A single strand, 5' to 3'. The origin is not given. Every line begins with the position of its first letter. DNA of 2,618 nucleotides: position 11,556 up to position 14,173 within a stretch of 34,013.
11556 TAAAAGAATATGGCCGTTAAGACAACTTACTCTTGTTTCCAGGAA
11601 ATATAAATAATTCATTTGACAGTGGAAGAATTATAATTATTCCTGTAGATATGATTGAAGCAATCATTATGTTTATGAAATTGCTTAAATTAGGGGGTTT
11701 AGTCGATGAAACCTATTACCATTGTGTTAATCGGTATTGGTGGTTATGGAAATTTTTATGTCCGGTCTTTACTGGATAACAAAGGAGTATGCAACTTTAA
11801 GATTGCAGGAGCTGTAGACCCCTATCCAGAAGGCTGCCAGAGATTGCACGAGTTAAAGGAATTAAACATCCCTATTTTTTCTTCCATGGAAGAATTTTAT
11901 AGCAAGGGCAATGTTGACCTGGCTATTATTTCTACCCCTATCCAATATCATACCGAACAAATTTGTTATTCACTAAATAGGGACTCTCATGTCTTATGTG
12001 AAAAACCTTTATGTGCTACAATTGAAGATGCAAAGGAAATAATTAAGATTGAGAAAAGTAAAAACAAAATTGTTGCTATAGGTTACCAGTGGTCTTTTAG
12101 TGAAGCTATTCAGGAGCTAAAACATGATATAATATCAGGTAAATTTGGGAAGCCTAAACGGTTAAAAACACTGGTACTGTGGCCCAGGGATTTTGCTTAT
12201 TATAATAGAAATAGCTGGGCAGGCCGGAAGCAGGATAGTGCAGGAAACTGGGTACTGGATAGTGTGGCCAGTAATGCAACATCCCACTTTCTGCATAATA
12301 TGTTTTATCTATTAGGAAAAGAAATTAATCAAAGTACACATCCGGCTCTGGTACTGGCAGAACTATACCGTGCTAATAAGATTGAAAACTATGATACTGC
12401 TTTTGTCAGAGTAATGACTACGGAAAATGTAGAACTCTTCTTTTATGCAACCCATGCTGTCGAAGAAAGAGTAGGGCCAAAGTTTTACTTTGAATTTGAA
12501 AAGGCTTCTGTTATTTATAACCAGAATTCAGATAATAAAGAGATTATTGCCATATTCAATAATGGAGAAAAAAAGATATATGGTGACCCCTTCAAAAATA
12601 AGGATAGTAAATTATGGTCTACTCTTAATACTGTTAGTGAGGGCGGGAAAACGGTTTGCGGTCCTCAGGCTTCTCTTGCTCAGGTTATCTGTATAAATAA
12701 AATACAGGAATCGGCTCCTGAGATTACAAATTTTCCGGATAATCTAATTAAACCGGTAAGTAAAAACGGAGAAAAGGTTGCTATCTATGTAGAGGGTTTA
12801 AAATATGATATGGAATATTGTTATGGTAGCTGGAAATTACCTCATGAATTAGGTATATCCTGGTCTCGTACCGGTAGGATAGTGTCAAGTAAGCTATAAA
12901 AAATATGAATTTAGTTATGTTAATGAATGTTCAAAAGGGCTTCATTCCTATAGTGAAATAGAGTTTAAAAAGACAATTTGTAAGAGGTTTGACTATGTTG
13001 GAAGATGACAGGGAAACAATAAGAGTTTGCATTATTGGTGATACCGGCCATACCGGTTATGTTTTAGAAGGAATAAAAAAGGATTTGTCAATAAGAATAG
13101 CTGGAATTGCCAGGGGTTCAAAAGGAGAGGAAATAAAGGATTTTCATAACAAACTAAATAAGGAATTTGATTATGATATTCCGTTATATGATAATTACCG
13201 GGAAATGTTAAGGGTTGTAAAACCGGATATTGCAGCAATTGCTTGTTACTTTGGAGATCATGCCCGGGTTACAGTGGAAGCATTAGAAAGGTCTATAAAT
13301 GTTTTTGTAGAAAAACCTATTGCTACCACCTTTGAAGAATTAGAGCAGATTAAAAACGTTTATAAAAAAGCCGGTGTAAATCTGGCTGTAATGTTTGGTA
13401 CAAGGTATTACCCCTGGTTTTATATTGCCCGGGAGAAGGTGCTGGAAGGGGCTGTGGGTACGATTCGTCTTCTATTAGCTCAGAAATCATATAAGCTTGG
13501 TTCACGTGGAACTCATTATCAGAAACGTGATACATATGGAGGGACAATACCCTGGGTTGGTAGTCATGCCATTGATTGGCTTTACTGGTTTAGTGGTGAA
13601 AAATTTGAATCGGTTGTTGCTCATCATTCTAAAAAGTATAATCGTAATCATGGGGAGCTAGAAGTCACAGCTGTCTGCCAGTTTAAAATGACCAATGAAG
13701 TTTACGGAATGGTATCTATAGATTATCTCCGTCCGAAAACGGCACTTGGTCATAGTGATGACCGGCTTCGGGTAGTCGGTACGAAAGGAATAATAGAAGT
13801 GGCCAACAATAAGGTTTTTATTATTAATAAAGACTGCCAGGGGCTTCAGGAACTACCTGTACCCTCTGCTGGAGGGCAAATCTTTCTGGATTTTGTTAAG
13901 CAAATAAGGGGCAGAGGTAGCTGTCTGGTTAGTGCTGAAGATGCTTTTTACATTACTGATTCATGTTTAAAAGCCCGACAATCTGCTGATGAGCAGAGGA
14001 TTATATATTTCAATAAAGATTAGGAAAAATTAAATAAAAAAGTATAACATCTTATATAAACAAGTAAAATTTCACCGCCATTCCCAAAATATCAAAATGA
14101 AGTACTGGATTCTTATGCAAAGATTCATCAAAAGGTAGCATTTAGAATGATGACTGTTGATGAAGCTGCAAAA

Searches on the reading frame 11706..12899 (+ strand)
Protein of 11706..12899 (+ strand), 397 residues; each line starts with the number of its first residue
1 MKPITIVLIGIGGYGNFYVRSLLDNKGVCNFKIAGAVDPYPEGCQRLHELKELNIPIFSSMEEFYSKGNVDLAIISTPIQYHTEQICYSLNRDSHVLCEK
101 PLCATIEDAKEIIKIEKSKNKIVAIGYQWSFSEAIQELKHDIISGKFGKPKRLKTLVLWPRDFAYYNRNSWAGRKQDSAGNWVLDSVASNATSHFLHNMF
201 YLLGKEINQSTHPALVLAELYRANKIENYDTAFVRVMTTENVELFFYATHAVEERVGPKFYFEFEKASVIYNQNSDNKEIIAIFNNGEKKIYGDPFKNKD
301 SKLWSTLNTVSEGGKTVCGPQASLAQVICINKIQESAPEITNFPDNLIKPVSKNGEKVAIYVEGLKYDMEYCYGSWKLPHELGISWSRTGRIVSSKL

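Call 89: search_protein_families(library=pfam, proteins=[window:11706-12899:+], max_evalue=0.00001)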
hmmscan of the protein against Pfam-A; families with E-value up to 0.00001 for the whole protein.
window:11706-12899:+ (397 aa): 1 family
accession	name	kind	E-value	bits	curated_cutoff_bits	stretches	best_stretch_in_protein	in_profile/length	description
PF01408.29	GFO_IDH_MocA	-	2.3e-22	80.4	24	1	5-127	2-120/120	Oxidoreductase family, NAD-binding Rossmann fold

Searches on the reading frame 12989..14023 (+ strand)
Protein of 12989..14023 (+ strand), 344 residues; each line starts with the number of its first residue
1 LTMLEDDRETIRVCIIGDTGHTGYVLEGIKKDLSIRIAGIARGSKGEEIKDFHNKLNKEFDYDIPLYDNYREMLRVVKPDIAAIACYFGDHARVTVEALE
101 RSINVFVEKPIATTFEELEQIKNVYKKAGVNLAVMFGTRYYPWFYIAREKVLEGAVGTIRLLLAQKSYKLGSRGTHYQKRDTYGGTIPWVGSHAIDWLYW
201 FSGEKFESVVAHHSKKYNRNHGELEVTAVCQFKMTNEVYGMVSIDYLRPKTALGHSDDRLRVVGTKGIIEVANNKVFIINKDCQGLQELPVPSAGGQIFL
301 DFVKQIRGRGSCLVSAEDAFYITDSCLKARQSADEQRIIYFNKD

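Call 89: search_protein_families(library=pfam, proteins=[window:12989-14023:+], max_evalue=0.00001)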
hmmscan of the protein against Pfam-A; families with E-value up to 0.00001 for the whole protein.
window:12989-14023:+ (344 aa): 3 families
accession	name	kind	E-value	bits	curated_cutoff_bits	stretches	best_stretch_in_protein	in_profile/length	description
PF22725.1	GFO_IDH_MocA_C3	-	7.7e-16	58.7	27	1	147-270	4-124/124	GFO/IDH/MocA C-terminal domain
PF01408.29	GFO_IDH_MocA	-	2.8e-15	57.5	24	1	60-135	44-119/120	Oxidoreductase family, NAD-binding Rossmann fold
PF02894.22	GFO_IDH_MocA_C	-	6.1e-07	29.9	22.9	1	177-334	33-211/218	Oxidoreductase family, C-terminal alpha/beta domain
